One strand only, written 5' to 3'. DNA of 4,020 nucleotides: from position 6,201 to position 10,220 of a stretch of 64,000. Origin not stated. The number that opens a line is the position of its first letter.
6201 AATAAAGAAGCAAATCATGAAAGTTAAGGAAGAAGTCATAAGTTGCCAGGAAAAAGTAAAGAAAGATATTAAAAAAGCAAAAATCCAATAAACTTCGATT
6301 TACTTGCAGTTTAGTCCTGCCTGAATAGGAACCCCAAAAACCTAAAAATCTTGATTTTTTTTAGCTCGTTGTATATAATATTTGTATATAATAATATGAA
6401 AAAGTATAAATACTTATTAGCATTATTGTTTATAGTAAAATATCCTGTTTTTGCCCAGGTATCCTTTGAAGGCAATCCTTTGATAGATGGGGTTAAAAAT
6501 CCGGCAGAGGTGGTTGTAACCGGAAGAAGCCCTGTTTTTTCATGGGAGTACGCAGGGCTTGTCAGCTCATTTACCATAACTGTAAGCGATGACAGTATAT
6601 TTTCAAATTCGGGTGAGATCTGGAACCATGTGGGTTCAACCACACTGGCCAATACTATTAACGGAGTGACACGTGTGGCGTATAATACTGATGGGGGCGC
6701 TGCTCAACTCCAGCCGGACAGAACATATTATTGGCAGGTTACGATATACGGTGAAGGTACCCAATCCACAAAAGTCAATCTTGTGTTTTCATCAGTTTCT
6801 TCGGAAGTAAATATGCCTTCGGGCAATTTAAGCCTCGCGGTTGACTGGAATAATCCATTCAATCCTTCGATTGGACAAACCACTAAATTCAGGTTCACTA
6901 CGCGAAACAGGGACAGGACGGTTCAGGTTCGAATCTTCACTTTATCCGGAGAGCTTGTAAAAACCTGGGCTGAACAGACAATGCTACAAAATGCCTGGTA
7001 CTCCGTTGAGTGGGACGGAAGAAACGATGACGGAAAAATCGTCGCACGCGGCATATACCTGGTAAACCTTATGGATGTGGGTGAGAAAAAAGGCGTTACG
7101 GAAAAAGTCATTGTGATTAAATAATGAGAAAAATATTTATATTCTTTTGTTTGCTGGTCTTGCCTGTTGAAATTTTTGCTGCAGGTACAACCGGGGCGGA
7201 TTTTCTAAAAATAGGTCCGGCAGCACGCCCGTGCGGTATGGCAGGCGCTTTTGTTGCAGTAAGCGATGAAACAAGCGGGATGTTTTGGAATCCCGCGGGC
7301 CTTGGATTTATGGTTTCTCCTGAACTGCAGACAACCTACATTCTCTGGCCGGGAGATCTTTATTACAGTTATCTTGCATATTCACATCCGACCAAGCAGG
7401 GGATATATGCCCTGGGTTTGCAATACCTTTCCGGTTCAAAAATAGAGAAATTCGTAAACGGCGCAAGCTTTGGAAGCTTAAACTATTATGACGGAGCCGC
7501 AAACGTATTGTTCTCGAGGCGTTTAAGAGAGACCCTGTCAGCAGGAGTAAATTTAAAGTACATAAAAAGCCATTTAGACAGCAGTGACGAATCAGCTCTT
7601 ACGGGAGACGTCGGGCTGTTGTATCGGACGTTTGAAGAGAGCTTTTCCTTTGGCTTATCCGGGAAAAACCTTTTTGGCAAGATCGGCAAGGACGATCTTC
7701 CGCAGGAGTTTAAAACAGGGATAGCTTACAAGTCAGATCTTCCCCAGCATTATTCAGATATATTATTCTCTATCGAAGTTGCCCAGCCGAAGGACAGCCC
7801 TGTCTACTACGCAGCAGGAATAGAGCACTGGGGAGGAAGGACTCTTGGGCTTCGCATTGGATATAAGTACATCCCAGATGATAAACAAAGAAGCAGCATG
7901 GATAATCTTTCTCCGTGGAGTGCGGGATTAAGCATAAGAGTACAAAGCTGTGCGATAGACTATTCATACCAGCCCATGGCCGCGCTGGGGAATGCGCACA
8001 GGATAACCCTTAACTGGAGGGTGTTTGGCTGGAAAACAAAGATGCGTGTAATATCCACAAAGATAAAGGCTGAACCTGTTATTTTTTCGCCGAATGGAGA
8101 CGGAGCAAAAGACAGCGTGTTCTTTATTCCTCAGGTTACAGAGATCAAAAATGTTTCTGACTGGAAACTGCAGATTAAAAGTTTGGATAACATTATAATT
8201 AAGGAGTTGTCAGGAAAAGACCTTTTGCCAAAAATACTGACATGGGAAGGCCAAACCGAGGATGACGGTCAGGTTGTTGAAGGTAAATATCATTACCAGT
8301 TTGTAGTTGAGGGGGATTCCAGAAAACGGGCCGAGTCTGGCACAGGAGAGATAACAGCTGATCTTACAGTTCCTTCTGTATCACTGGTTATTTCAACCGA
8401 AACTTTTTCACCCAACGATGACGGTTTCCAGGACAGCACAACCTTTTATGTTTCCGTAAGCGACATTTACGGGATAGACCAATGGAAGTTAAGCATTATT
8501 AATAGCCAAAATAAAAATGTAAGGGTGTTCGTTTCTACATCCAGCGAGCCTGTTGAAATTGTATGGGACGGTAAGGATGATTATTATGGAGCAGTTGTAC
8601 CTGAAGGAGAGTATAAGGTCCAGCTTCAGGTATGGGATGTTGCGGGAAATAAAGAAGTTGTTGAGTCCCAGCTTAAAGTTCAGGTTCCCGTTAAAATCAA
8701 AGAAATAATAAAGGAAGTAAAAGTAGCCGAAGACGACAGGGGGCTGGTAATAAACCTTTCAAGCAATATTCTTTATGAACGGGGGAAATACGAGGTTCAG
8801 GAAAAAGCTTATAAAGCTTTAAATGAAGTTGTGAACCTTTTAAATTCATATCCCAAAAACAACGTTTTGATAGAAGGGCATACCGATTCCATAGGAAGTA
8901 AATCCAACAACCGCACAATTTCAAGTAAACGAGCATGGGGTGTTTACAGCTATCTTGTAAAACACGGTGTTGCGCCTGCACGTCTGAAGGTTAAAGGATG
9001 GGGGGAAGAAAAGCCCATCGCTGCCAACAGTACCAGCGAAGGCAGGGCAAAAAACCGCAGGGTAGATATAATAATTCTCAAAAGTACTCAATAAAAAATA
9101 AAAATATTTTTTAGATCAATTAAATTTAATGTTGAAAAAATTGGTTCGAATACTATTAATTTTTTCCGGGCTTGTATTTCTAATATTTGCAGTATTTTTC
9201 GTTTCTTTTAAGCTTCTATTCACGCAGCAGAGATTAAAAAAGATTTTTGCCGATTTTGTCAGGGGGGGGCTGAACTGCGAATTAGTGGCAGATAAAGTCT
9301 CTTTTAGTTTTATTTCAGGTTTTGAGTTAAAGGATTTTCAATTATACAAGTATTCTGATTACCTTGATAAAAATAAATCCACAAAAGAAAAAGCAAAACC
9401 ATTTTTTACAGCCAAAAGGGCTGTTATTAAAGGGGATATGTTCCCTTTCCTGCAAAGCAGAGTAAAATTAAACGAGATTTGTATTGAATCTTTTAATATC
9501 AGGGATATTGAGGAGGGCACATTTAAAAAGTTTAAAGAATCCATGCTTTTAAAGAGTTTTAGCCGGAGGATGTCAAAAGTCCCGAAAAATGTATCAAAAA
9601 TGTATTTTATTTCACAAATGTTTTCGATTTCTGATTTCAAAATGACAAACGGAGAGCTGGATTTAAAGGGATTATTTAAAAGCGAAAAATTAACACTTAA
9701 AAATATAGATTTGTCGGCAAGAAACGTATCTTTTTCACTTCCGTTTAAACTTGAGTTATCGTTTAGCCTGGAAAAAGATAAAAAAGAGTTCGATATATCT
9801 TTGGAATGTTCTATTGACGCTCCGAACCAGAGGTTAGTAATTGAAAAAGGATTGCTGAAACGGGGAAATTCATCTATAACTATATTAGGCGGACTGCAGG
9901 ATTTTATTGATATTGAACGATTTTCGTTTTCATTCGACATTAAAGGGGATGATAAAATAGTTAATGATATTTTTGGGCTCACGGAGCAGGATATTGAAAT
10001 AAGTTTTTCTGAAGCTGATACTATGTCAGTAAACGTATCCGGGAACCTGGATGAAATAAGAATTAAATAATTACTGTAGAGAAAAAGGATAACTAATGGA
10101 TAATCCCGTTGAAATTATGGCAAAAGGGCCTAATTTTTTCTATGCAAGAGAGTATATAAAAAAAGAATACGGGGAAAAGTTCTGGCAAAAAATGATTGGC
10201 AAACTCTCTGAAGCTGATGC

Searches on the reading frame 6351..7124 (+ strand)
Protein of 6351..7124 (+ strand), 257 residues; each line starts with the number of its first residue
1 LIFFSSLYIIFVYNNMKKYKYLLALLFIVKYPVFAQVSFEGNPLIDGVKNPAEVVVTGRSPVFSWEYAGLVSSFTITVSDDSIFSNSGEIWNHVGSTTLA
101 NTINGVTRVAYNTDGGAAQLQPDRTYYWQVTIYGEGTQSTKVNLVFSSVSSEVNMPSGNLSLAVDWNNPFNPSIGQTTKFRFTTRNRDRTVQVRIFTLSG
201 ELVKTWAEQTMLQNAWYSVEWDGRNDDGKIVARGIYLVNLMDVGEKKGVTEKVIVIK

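Call 62: search_protein_families(library=ncbifam, proteins=[window:6351-7124:+], max_evalue=0.01)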
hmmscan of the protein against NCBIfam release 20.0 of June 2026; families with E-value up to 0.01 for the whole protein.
window:6351-7124:+ (257 aa): 7 families
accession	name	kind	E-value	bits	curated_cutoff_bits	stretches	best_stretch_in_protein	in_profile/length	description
NF033707.1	T9SS_sortase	equivalog_domain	1.4e-09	36.2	420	1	165-241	1001-1076/1095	type IX secretion system sortase PorU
NF009276.0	PRK12633.1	equivalog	2.3e-08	34.1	383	1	147-240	90-179/234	flagellar basal body rod modification protein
NF052228.1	T9SS_PorZ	equivalog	8.2e-08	31.1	260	1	191-257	697-757/757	type IX secretion system anionic LPS delivery protein PorZ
NF005176.1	PRK06655.1-1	equivalog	1.8e-05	24.7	230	1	175-243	83-150/197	flagellar hook assembly protein FlgD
NF052323.1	T9SSA_dep_M6i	equivalog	2.9e-05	22.2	600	1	106-253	902-1035/1043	T9SS-dependent M6-like inactivated metalloprotease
NF009452.0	PRK12812.1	equivalog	4e-05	23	258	1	181-243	144-207/289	flagellar basal body rod modification protein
NF041572.1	rhamnosid_Flavobac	equivalog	0.0028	15.8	1800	1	45-142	31-124/946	alpha-L-rhamnosidase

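Call 63: search_protein_families(library=pfam, proteins=[window:6351-7124:+], max_evalue=0.01)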
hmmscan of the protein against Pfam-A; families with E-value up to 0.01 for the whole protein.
window:6351-7124:+ (257 aa): 3 families
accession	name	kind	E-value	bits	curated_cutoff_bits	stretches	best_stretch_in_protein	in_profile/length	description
PF13860.13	FlgD_ig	-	1.1e-06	29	27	1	177-239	11-72/79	FlgD Ig-like domain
PF25788.1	Ig_Rha78A_N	-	0.0014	19.3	27.4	1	54-141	13-92/105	Rha78A-like, N-terminal immunoglobulin domain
PF13585.12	CHU_C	-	0.0024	18.4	27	0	186-239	24-69/86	CHU_C Type IX secretion signal domain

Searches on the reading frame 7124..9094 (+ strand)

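Call 42: search_protein_families(library=pfam, proteins=[window:7124-9094:+], max_evalue=0.001)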
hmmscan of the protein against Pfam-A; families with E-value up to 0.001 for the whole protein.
window:7124-9094:+ (656 aa): 4 families
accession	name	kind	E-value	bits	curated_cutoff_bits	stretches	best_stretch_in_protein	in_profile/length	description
PF00691.25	OmpA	-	7.6e-25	87.6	27.2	1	551-645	2-98/98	OmpA family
PF13860.13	FlgD_ig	-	2.8e-07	30.9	27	1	451-503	22-75/79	FlgD Ig-like domain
PF13585.12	CHU_C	-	1.9e-06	28.3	27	0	320-401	6-78/86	CHU_C Type IX secretion signal domain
PF12245.14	Big_3_2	-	0.00019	22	23.3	1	423-516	19-116/122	Bacterial Ig-like domain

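Call 62: search_protein_families(library=ncbifam, proteins=[window:7124-9094:+], max_evalue=0.01)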
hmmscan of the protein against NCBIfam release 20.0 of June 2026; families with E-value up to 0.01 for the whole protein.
window:7124-9094:+ (656 aa): 49 families (the best 25 are shown)
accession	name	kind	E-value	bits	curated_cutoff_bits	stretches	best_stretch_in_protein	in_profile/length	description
NF033709.1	PorV_fam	subfamily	1.8e-43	149.4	90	1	22-298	1-324/326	PorV/PorQ family protein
NF053611.1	YiaD_Gzip_OmpA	equivalog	8.6e-39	133.4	175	1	530-651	85-206/206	YiaD family glycine zipper/OmpA-like lipoprotein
NF053613.1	OMP_toxin_LptF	equivalog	1.3e-27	97.1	400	1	523-652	118-246/256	lipotoxin F family OmpA-related lipoprotein LptF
NF006541.1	PRK09038.1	equivalog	3.7e-27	95.6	283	1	523-655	115-252/253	flagellar motor protein MotD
NF053585.1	OMP_LP_YfiB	equivalog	4.1e-27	95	128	1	528-652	37-161/163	outer membrane lipoprotein YfiB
NF053612.1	anchor_PA1041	equivalog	8.3e-27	94.6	250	1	530-651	114-235/236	PA1041 family peptidoglycan-binding anchor lipoprotein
NF053608.1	Lsa66_OmpA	equivalog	1.9e-24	86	700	2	372-650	315-578/581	fibronectin-binding adhesin Lsa66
NF045787.1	OmpABordt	equivalog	4.7e-24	85.1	200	1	542-653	80-191/194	outer membrane protein OmpA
NF007804.1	PRK10510.1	equivalog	7.8e-24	84.2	307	1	531-651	96-216/219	OmpA family lipoprotein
NF005195.1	PRK06667.1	equivalog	1.6e-23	83.8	300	1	527-654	101-238/241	flagellar motor protein MotB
NF033711.1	T9SS_PorQ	equivalog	2.2e-23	82.8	220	1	4-187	4-191/335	type IX secretion system protein PorQ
NF005831.1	PRK07734.1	equivalog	3.4e-23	82.7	301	1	510-652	102-249/250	flagellar motor protein MotB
TIGR03350.1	type_VI_ompA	equivalog_domain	1.7e-21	76.6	139.8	1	531-651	14-137/137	type VI secretion system protein TssL, long form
NF053607.1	CHU_0125_OmpA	equivalog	6.8e-21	74.4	620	1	452-651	441-636/639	CHU_0125 family OmpA-like outer membrane integrity protein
TIGR02802.1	Pal_lipo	equivalog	1.5e-20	73.3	125.35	1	549-650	2-103/104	peptidoglycan-associated lipoprotein Pal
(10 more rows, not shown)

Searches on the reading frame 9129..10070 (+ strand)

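Call 42: search_protein_families(library=pfam, proteins=[window:9129-10070:+], max_evalue=0.001)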
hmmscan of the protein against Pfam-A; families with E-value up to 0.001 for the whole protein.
window:9129-10070:+ (313 aa): 0 families

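Call 62: search_protein_families(library=ncbifam, proteins=[window:9129-10070:+], max_evalue=0.01)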
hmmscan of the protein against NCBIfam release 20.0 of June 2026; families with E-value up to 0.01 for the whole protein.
window:9129-10070:+ (313 aa): 1 family
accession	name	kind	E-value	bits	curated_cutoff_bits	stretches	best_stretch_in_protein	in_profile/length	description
NF047499.1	LIC_11026_fam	hypoth_equivalog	0.0019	16.2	325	1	15-170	13-157/1006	LIC_11026 family protein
